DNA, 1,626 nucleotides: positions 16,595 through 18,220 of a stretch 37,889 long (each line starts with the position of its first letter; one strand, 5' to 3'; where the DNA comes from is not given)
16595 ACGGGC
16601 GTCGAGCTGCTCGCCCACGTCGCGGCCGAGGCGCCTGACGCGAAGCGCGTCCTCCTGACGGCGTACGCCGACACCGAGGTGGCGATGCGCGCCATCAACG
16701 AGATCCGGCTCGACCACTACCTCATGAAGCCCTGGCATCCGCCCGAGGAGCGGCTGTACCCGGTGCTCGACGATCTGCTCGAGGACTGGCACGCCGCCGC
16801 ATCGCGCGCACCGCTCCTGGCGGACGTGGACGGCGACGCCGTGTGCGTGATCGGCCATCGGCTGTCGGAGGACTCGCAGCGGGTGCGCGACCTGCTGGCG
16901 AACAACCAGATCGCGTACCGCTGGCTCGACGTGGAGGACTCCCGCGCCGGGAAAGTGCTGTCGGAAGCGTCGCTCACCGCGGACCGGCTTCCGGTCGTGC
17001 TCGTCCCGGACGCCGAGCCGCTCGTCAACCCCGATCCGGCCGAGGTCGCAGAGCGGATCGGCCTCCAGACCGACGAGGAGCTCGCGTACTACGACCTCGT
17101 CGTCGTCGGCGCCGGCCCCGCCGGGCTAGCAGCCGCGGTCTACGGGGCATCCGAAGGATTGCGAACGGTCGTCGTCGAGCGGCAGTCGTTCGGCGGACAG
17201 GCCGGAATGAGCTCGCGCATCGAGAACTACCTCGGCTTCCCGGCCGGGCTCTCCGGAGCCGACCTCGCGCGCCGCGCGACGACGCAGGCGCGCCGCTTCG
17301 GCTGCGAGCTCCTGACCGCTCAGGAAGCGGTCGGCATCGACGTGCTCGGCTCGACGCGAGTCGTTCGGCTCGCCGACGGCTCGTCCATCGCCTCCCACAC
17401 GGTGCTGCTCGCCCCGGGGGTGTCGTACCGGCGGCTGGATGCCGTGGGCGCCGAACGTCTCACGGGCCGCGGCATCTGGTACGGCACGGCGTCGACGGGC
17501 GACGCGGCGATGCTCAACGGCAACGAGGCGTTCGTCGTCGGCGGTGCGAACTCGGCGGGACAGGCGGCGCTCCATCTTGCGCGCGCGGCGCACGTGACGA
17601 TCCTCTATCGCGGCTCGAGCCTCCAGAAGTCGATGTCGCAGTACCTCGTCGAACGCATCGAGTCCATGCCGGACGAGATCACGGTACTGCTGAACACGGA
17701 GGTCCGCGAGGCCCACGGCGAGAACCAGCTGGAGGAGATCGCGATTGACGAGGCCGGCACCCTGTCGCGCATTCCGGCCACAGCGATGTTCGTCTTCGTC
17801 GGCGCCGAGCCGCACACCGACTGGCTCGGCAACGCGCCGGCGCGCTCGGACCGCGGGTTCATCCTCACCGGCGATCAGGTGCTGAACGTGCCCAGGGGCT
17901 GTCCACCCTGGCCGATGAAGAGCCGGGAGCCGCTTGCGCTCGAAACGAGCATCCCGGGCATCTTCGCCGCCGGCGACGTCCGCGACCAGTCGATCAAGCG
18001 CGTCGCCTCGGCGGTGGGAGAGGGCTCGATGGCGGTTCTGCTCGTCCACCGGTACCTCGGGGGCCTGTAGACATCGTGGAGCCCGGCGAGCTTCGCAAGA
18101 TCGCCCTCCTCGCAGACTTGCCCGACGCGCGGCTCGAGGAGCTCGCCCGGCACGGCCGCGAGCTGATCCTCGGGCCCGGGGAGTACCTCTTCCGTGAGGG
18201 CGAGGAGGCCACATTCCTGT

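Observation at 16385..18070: Response regulator whose output is a Grx-like plus TrxR-like flavoprotein module that has lost every redox cysteine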

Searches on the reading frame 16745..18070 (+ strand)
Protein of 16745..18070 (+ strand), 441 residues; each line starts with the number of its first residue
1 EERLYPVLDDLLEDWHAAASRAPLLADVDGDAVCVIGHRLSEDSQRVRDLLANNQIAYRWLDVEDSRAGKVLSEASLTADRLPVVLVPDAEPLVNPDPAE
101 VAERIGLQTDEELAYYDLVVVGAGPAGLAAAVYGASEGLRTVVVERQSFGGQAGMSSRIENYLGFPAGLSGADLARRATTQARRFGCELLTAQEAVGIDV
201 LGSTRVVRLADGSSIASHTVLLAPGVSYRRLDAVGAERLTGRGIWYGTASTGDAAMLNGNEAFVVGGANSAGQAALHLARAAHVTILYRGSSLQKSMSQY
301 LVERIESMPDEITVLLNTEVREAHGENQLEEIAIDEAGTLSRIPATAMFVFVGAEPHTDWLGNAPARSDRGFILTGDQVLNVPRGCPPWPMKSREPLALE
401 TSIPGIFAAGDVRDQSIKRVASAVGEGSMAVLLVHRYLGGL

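Call 45: search_protein_representatives(protein=window:16745-18070:+)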
Query: 441 residues. Proteins with E-value up to 0.001 (for the whole library): 30406; up to 1e-10: 14369; up to 1e-30: 2614. The best 150 are listed.
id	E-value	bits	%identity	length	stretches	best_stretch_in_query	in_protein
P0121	5.5e-159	546.0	78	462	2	1-281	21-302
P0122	4.4e-156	536.4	96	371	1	72-339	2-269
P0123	9.9e-125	433.2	51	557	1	1-439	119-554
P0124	2.5e-122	425.3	52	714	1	7-438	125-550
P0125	5.3e-119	414.3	52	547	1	1-440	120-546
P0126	6.1e-119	414.1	53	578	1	1-439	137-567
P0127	1.6e-116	406.1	54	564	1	1-439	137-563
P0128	8.7e-116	403.7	51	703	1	1-439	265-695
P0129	3.5e-114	398.4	51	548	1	3-439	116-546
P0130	1.2e-111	390.1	49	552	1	4-439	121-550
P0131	3.7e-108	378.6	49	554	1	4-439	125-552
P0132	2.1e-107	376.1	48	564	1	1-438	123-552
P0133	2.3e-106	372.6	51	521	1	4-441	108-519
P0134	1.6e-104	366.6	48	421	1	32-438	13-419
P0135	1.1e-103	363.9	47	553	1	1-440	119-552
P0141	4.4e-100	352.0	49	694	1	26-439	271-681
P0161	2.1e-95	336.5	45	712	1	2-441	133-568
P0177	1.0e-91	324.4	46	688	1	23-439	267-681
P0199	7.8e-89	314.9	47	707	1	22-438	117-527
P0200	9.0e-89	314.7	45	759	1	32-438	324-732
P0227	1.1e-85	304.5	41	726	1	23-439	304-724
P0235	5.2e-85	302.3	43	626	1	4-438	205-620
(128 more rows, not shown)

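Call 56: search_protein_families(library=pfam, proteins=[P0128, P0141, P0200, P0177, P0227, P0235, P0133, P0124, P0161, P0199], max_evalue=0.0001)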
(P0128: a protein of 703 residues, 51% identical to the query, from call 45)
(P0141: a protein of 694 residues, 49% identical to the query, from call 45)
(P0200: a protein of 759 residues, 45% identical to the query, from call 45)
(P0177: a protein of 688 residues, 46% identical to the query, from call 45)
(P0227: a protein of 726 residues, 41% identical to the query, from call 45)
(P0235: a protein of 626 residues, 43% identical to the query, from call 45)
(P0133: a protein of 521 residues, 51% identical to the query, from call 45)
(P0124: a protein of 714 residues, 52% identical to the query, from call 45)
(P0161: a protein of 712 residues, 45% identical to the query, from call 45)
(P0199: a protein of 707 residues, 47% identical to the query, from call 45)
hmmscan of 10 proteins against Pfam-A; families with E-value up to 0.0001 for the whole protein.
P0128 (703 aa): 8 families
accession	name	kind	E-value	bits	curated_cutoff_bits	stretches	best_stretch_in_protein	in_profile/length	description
PF07992.20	Pyr_redox_2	-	1.5e-33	116.9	26.1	1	373-683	1-291/291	Pyridine nucleotide-disulphide oxidoreductase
PF12680.13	SnoaL_2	-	5.9e-15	56.1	27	1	9-114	1-101/102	SnoaL-like domain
PF13738.12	Pyr_redox_3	-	2.2e-14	53.9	30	1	509-632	158-288/305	Pyridine nucleotide-disulphide oxidoreductase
PF12831.13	FAD_oxidored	-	2.2e-10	40.9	27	1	374-410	1-38/416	FAD dependent oxidoreductase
PF00070.33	Pyr_redox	-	4.5e-08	33.9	22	1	518-583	2-70/82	Pyridine nucleotide-disulphide oxidoreductase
PF00890.30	FAD_binding_2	-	1.4e-06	28.3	20.4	1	374-408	1-36/414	FAD binding domain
PF01946.23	Thi4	-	1.7e-06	27.9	26.2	1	368-411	13-58/235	Thi4 family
PF01266.30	DAO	-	2.4e-06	27.8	27.9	1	374-498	1-129/353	FAD dependent oxidoreductase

P0141 (694 aa): 10 families
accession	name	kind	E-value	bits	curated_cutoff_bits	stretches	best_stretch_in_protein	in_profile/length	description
PF07992.20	Pyr_redox_2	-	7.3e-34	117.9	26.1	1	358-669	1-291/291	Pyridine nucleotide-disulphide oxidoreductase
PF13738.12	Pyr_redox_3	-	4.3e-15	56.2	30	1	454-614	120-287/305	Pyridine nucleotide-disulphide oxidoreductase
PF12680.13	SnoaL_2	-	7.4e-12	46.2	27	1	10-116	2-101/102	SnoaL-like domain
PF00070.33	Pyr_redox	-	5.7e-09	36.8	22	1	503-575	2-79/82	Pyridine nucleotide-disulphide oxidoreductase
PF00890.30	FAD_binding_2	-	1.4e-07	31.5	20.4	1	359-399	1-42/414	FAD binding domain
PF12831.13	FAD_oxidored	-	1e-06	28.8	27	1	359-394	1-37/416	FAD dependent oxidoreductase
PF01946.23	Thi4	-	3.2e-06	27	26.2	1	356-397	16-59/235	Thi4 family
PF01266.30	DAO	-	4.1e-05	23.7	27.9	1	359-400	1-44/353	FAD dependent oxidoreductase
PF00072.30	Response_reg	-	4.8e-05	23.9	30.2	0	139-252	1-104/111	Response regulator receiver domain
PF03486.20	HI0933_like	-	5.5e-05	23.2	50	0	359-390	2-33/244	HI0933-like protein Rossmann domain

P0200 (759 aa): 10 families
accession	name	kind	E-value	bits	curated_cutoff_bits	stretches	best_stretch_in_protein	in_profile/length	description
PF07992.20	Pyr_redox_2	-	7.6e-31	108.1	26.1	1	408-721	1-291/291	Pyridine nucleotide-disulphide oxidoreductase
PF13738.12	Pyr_redox_3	-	1.6e-15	57.6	30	1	510-605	122-215/305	Pyridine nucleotide-disulphide oxidoreductase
PF12831.13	FAD_oxidored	-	2e-09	37.7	27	1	409-458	1-50/416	FAD dependent oxidoreductase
PF00070.33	Pyr_redox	-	3.9e-08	34.1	22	1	557-628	2-79/82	Pyridine nucleotide-disulphide oxidoreductase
PF01946.23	Thi4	-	1e-06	28.6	26.2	1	402-446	12-58/235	Thi4 family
PF00890.30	FAD_binding_2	-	1.6e-06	28.1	20.4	1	409-447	1-40/414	FAD binding domain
PF03486.20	HI0933_like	-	4.2e-06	26.8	50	0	409-439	2-32/244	HI0933-like protein Rossmann domain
PF01134.28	GIDA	-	4.7e-06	26.3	22.1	0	409-436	1-28/391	Glucose inhibited division protein A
PF00072.30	Response_reg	-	7.9e-06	26.5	30.2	1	196-287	5-93/111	Response regulator receiver domain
PF13450.12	NAD_binding_8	-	1.5e-05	25.6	21.9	1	412-450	1-40/68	NAD(P)-binding Rossmann-like domain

P0177 (688 aa): 8 families
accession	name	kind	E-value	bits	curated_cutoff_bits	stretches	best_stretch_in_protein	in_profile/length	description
PF07992.20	Pyr_redox_2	-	1.6e-31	110.3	26.1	1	361-669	1-291/291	Pyridine nucleotide-disulphide oxidoreductase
PF00027.35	cNMP_binding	-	1.6e-16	60.5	27.5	1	164-250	2-88/89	Cyclic nucleotide-binding domain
PF13738.12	Pyr_redox_3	-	2e-16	60.6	30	1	415-617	79-285/305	Pyridine nucleotide-disulphide oxidoreductase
PF00070.33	Pyr_redox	-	2.7e-09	37.9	22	1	506-570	2-69/82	Pyridine nucleotide-disulphide oxidoreductase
PF12831.13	FAD_oxidored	-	7.6e-06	25.9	27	1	362-398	1-38/416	FAD dependent oxidoreductase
PF13434.12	Lys_Orn_oxgnase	-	1.1e-05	25.2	21.3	0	449-537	131-224/339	L-lysine 6-monooxygenase/L-ornithine 5-monooxygenase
PF01494.25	FAD_binding_3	-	1.5e-05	24.8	22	0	361-405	2-46/349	FAD binding domain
PF03486.20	HI0933_like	-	4.4e-05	23.5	50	0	362-394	2-34/244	HI0933-like protein Rossmann domain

P0227 (726 aa): 13 families
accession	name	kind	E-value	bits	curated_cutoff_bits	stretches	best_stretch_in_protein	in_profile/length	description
PF07992.20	Pyr_redox_2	-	7.4e-31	108.1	26.1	1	400-712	2-291/291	Pyridine nucleotide-disulphide oxidoreductase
PF13738.12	Pyr_redox_3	-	7.7e-21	75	30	1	452-657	78-287/305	Pyridine nucleotide-disulphide oxidoreductase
PF00027.35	cNMP_binding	-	1.6e-10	41.2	27.5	1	202-287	2-88/89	Cyclic nucleotide-binding domain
PF01266.30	DAO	-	5.3e-08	33.2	27.9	1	400-441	1-44/353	FAD dependent oxidoreductase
PF12831.13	FAD_oxidored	-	3.8e-07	30.2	27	1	400-437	1-39/416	FAD dependent oxidoreductase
PF01946.23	Thi4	-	5.2e-07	29.6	26.2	1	393-437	12-58/235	Thi4 family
PF13450.12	NAD_binding_8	-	5.9e-07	30.1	21.9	1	403-440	1-39/68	NAD(P)-binding Rossmann-like domain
PF00070.33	Pyr_redox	-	7.9e-07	29.9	22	0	544-610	2-71/82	Pyridine nucleotide-disulphide oxidoreductase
PF13434.12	Lys_Orn_oxgnase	-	1.5e-06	28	21.3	0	491-572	135-221/339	L-lysine 6-monooxygenase/L-ornithine 5-monooxygenase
PF03486.20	HI0933_like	-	2.6e-06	27.5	50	0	400-431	2-33/244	HI0933-like protein Rossmann domain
PF01494.25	FAD_binding_3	-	1.2e-05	25.2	22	0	401-432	4-35/349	FAD binding domain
PF01134.28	GIDA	-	1.9e-05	24.4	22.1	0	400-428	1-29/391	Glucose inhibited division protein A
PF00890.30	FAD_binding_2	-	7.9e-05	22.5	20.4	0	400-439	1-41/414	FAD binding domain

P0235 (626 aa): 6 families
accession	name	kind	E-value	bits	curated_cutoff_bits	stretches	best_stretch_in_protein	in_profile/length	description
PF07992.20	Pyr_redox_2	-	6.6e-34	118.1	26.1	1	311-609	1-291/291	Pyridine nucleotide-disulphide oxidoreductase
PF13738.12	Pyr_redox_3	-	2.4e-17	63.6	30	1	383-592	97-305/305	Pyridine nucleotide-disulphide oxidoreductase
PF00070.33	Pyr_redox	-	4.2e-09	37.2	22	1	456-523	1-71/82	Pyridine nucleotide-disulphide oxidoreductase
PF01266.30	DAO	-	3.9e-08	33.7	27.9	0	312-352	1-43/353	FAD dependent oxidoreductase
PF03486.20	HI0933_like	-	7.8e-06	25.9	50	0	312-341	2-31/244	HI0933-like protein Rossmann domain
PF00890.30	FAD_binding_2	-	8.2e-05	22.4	20.4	0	312-350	1-40/414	FAD binding domain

P0133 (521 aa): 10 families
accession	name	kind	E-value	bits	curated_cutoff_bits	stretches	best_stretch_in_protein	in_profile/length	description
PF07992.20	Pyr_redox_2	-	1.7e-39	136.4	26.1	1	196-505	1-291/291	Pyridine nucleotide-disulphide oxidoreductase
PF13738.12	Pyr_redox_3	-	1.1e-21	77.9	30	1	251-453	80-288/305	Pyridine nucleotide-disulphide oxidoreductase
PF00070.33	Pyr_redox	-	1.7e-10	41.7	22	1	341-413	2-79/82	Pyridine nucleotide-disulphide oxidoreductase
PF01266.30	DAO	-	4.9e-08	33.3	27.9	1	197-236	1-42/353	FAD dependent oxidoreductase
PF12831.13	FAD_oxidored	-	6e-08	32.8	27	1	197-243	1-47/416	FAD dependent oxidoreductase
PF03486.20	HI0933_like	-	1.5e-07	31.6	50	0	197-228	2-33/244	HI0933-like protein Rossmann domain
PF00890.30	FAD_binding_2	-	6.9e-07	29.2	20.4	1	197-236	1-41/414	FAD binding domain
PF13450.12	NAD_binding_8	-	1.3e-05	25.8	21.9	1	200-235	1-37/68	NAD(P)-binding Rossmann-like domain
PF01946.23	Thi4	-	1.3e-05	25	26.2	1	197-234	19-58/235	Thi4 family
PF01134.28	GIDA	-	1.7e-05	24.5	22.1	0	197-225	1-29/391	Glucose inhibited division protein A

P0124 (714 aa): 11 families
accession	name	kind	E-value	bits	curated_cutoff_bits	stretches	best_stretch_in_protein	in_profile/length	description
PF07992.20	Pyr_redox_2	-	9.4e-38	130.7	26.1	1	228-539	1-291/291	Pyridine nucleotide-disulphide oxidoreductase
PF00027.35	cNMP_binding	-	2.6e-23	82.2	27.5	1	597-681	4-89/89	Cyclic nucleotide-binding domain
PF13738.12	Pyr_redox_3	-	2.2e-18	67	30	1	290-487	87-288/305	Pyridine nucleotide-disulphide oxidoreductase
PF01266.30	DAO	-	1.4e-08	35.1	27.9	0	229-270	1-44/353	FAD dependent oxidoreductase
PF03486.20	HI0933_like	-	2.5e-07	30.8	50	0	229-260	2-33/244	HI0933-like protein Rossmann domain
PF01946.23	Thi4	-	4.4e-07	29.8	26.2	0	227-266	17-58/235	Thi4 family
PF12831.13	FAD_oxidored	-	8.5e-07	29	27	1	229-265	1-38/416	FAD dependent oxidoreductase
PF00070.33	Pyr_redox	-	9.7e-07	29.7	22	0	373-438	2-70/82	Pyridine nucleotide-disulphide oxidoreductase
PF00072.30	Response_reg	-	3e-06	27.8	30.2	1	12-116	6-102/111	Response regulator receiver domain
PF13450.12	NAD_binding_8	-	1.4e-05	25.7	21.9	0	232-266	1-36/68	NAD(P)-binding Rossmann-like domain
PF00890.30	FAD_binding_2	-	3.7e-05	23.5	20.4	1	229-268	1-41/414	FAD binding domain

P0161 (712 aa): 10 families
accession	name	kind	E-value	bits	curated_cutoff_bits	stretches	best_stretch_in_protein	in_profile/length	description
PF07992.20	Pyr_redox_2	-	2.9e-33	116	26.1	1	242-554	1-291/291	Pyridine nucleotide-disulphide oxidoreductase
PF13738.12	Pyr_redox_3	-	2.9e-12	46.9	30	1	338-491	120-278/305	Pyridine nucleotide-disulphide oxidoreductase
PF00070.33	Pyr_redox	-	4.5e-11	43.5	22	1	388-459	3-79/82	Pyridine nucleotide-disulphide oxidoreductase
PF12831.13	FAD_oxidored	-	3.8e-08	33.5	27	1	243-279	1-38/416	FAD dependent oxidoreductase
PF01266.30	DAO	-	2.5e-07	31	27.9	1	243-283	1-43/353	FAD dependent oxidoreductase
PF03486.20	HI0933_like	-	3.2e-07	30.5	50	1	243-274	2-33/244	HI0933-like protein Rossmann domain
PF00072.30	Response_reg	-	4e-07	30.6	30.2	1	44-130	23-103/111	Response regulator receiver domain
PF00890.30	FAD_binding_2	-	1e-05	25.4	20.4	1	243-278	1-37/414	FAD binding domain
PF01946.23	Thi4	-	1.1e-05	25.2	26.2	0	242-279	18-57/235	Thi4 family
PF13450.12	NAD_binding_8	-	4.7e-05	24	21.9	1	246-284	1-40/68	NAD(P)-binding Rossmann-like domain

P0199 (707 aa): 14 families
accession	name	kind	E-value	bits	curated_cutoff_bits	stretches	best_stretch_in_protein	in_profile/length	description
PF07992.20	Pyr_redox_2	-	1.3e-30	107.3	26.1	1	214-516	2-291/291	Pyridine nucleotide-disulphide oxidoreductase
PF13499.12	EF-hand_7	-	1.4e-17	64.2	30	1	546-620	5-66/67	EF-hand domain pair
PF13405.12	EF-hand_6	-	4.5e-16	57.4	25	0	670-693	4-27/30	EF-hand domain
PF13738.12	Pyr_redox_3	-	4.8e-16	59.3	30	1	295-499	107-305/305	Pyridine nucleotide-disulphide oxidoreductase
PF00036.39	EF-hand_1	-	1.7e-14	52.6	25.4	0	670-694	4-28/29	EF hand domain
PF00070.33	Pyr_redox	-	7.7e-09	36.4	22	1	358-427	2-75/82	Pyridine nucleotide-disulphide oxidoreductase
PF12831.13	FAD_oxidored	-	2.8e-07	30.6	27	1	214-251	1-39/416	FAD dependent oxidoreductase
PF01946.23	Thi4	-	1.5e-06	28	26.2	0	212-250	17-57/235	Thi4 family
PF13833.12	EF-hand_8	-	2.5e-06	27.6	28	0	641-658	34-51/54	EF-hand domain pair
PF13450.12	NAD_binding_8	-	1e-05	26.2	21.9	0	217-255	1-40/68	NAD(P)-binding Rossmann-like domain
PF01266.30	DAO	-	2e-05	24.7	27.9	1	214-254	1-43/353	FAD dependent oxidoreductase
PF03486.20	HI0933_like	-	3.1e-05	24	50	0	214-244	2-32/244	HI0933-like protein Rossmann domain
PF00890.30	FAD_binding_2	-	3.3e-05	23.7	20.4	0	214-248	1-36/414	FAD binding domain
PF13202.12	EF-hand_5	-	4.2e-05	23.3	25.9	0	548-565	3-21/25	EF hand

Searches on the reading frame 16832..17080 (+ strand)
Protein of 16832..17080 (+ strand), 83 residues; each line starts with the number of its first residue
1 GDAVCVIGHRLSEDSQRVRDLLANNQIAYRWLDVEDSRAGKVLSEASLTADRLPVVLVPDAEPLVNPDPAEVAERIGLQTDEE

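Call 69: search_solved_structures(query=A4, max_evalue=10, show_alignments=3)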
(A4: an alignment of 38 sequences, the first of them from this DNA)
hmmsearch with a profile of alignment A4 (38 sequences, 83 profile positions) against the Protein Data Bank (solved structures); distinct sequences matched with E-value up to 10: 68 (the best 60 are shown).
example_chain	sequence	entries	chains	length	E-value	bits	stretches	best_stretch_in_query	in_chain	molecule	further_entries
2lqo_A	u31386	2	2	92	4.2e-09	39.3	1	3-74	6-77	Putative glutaredoxin Rv3198.1/MT3292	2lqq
3zit_A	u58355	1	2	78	6.3e-07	32.3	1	2-64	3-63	THIOREDOXIN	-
3zij_A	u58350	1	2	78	2.1e-06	30.6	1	2-64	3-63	THIOREDOXIN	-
7c10_A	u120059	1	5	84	8.8e-05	25.4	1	2-79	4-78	Glutaredoxin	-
7c12_A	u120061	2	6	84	0.00018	24.4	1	2-79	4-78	Glutaredoxin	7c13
6abr_A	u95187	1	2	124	0.00024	24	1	12-59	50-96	Actin binding protein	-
6abs_A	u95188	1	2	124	0.00024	24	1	12-59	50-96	Actin binding protein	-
3tot_A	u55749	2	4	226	0.001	22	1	3-67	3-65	Glutathione s-transferase protein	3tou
3ic4_A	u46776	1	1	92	0.0078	19.2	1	5-64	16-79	Glutaredoxin (Grx-1)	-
4fiw_A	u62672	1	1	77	0.0084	19.1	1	3-60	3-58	Putative glutaredoxin NrdH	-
1h75_A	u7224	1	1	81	0.0092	18.9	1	3-60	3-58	GLUTAREDOXIN-LIKE PROTEIN NRDH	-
4hz2_A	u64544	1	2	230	0.014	18.4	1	3-67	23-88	Glutathione S-transferase domain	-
1r7h_A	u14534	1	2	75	0.035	17.1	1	9-60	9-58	NrdH-redoxin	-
4hs1_A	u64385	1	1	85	0.042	16.8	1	3-61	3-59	Glutaredoxin NrdH, putative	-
4f2i_A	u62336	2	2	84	0.047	16.7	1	3-61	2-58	Glutaredoxin NrdH, putative | Glutaredoxin-like protein NrdH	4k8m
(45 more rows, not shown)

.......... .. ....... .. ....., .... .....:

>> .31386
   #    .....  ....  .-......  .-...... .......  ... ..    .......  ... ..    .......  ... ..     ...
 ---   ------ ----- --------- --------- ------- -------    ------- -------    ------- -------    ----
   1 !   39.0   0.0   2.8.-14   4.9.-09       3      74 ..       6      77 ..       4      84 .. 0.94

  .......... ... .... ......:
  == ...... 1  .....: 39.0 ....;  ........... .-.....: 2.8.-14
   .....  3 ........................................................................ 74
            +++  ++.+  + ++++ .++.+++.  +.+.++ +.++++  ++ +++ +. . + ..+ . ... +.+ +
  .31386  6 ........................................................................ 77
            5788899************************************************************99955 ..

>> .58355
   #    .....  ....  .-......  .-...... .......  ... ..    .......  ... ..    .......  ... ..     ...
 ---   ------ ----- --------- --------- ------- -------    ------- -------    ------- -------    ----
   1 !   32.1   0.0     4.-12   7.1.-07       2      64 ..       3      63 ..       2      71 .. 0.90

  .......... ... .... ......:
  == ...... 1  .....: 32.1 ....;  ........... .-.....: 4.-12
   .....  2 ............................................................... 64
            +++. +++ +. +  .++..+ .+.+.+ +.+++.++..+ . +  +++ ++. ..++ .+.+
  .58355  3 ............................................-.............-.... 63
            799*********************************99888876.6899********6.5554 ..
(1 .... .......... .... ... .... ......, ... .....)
